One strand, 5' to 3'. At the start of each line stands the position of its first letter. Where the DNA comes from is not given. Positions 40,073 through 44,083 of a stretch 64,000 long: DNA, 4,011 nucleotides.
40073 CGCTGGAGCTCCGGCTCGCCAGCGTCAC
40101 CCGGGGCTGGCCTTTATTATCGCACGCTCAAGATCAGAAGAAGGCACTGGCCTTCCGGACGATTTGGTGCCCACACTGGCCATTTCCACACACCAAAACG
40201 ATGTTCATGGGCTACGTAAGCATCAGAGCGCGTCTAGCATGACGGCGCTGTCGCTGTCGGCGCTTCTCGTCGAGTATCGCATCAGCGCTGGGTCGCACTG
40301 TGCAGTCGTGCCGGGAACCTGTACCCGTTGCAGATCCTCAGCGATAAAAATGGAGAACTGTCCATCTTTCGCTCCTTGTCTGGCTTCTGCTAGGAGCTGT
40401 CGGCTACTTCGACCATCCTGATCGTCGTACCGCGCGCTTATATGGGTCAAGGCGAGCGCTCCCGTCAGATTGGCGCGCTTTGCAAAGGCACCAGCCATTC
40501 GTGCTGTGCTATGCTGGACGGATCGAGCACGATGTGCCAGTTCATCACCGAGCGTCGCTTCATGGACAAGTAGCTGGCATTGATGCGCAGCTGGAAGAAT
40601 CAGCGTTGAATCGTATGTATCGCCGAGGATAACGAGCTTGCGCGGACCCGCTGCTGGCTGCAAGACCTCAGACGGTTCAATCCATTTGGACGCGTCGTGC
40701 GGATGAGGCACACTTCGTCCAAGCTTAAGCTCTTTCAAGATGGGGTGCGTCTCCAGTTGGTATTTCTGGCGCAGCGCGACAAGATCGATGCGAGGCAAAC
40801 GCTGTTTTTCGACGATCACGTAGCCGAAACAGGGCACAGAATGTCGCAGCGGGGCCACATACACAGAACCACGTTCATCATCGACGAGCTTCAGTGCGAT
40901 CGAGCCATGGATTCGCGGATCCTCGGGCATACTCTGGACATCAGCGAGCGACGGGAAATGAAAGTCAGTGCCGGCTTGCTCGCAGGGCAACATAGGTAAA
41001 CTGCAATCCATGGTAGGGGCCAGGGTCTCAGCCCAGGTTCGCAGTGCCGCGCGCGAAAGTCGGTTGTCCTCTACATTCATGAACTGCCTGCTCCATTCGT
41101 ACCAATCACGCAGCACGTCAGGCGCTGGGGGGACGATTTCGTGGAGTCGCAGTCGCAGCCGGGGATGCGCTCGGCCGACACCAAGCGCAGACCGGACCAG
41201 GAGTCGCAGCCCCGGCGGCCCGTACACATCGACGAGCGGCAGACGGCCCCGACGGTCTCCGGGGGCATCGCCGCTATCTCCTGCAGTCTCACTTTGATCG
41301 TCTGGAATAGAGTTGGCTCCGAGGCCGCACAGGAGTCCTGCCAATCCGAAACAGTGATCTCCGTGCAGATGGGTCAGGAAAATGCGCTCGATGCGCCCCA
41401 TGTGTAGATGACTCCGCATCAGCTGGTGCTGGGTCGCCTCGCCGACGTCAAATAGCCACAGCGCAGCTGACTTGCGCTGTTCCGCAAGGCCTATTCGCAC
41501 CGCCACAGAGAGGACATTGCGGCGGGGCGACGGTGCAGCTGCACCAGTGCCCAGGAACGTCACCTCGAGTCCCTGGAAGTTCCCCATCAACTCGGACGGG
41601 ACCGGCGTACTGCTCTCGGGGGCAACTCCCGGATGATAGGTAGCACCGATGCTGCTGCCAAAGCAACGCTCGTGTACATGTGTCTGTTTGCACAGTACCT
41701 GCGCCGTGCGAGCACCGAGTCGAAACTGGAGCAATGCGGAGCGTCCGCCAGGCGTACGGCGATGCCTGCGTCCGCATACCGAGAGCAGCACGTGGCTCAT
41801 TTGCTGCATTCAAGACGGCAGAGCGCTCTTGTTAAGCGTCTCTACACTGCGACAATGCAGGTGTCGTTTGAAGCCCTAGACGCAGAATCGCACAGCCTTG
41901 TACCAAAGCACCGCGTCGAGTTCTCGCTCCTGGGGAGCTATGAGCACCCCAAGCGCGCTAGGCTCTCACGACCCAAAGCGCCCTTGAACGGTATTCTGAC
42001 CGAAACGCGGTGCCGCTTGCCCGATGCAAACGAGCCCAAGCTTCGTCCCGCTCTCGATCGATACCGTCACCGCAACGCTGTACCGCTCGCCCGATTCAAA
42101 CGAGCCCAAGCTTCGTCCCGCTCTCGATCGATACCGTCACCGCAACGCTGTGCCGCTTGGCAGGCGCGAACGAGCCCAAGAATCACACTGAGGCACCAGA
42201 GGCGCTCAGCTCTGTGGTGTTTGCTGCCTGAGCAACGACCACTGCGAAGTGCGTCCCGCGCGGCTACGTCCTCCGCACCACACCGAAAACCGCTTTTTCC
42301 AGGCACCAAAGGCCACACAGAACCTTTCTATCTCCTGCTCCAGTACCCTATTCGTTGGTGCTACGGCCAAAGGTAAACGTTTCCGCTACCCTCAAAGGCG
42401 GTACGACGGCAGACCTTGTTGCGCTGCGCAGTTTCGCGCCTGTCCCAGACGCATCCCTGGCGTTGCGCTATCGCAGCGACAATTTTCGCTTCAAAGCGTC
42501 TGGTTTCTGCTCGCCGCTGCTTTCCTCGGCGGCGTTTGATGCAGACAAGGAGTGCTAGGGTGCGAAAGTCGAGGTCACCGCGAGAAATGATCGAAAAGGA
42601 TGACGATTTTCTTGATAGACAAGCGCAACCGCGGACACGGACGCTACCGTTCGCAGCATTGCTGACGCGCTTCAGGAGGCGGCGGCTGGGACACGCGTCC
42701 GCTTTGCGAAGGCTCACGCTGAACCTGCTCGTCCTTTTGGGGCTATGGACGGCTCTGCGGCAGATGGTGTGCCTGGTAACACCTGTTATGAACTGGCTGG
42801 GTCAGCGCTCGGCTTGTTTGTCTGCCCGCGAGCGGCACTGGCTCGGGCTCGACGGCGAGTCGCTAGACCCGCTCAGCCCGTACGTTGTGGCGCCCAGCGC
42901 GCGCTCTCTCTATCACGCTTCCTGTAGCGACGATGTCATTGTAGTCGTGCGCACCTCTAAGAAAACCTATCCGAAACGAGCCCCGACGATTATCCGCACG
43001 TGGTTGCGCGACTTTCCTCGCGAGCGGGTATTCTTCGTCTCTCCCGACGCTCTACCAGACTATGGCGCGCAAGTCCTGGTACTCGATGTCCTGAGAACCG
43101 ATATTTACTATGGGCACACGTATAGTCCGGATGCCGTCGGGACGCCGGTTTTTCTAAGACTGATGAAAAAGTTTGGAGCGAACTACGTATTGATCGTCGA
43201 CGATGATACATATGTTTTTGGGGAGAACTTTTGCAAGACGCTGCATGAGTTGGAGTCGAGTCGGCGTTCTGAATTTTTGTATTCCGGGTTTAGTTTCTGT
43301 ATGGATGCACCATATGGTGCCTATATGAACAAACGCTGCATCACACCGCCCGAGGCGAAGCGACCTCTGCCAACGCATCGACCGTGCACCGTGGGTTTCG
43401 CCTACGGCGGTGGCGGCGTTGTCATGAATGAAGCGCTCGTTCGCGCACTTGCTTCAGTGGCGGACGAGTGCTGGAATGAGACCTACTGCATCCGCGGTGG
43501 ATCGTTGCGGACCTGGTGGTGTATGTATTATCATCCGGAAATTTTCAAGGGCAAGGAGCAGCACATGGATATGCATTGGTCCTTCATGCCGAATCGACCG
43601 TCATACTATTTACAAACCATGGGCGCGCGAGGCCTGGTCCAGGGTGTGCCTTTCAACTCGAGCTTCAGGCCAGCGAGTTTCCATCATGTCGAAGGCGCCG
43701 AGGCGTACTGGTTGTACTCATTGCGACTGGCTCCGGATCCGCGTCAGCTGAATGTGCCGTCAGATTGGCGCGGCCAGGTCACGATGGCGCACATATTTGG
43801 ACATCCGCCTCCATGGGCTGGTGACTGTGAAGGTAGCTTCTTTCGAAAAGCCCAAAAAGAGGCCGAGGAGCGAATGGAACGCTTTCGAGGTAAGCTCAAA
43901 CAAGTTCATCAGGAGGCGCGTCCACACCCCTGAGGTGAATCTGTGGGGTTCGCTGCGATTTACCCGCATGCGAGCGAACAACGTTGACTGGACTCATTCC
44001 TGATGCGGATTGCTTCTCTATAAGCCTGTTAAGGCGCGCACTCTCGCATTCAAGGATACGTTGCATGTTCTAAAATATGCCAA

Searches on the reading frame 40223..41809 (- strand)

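Call 42: search_protein_families(library=pfam, proteins=[window:40223-41809:-], max_evalue=0.0001)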
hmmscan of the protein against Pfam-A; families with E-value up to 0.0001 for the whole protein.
window:40223-41809:- (528 aa): 1 family
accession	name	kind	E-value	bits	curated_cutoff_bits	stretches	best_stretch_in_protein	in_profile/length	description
PF00753.33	Lactamase_B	-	1.3e-05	25.6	22.7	1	119-160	19-64/196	Metallo-beta-lactamase superfamily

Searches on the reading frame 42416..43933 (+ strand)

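Call 42: search_protein_families(library=pfam, proteins=[window:42416-43933:+], max_evalue=0.0001)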
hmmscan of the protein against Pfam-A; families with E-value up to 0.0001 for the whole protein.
window:42416-43933:+ (505 aa): 1 family
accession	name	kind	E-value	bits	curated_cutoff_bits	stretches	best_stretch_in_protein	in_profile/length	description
PF02434.22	Fringe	-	9.7e-09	35.4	21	1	171-352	5-168/250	Fringe-like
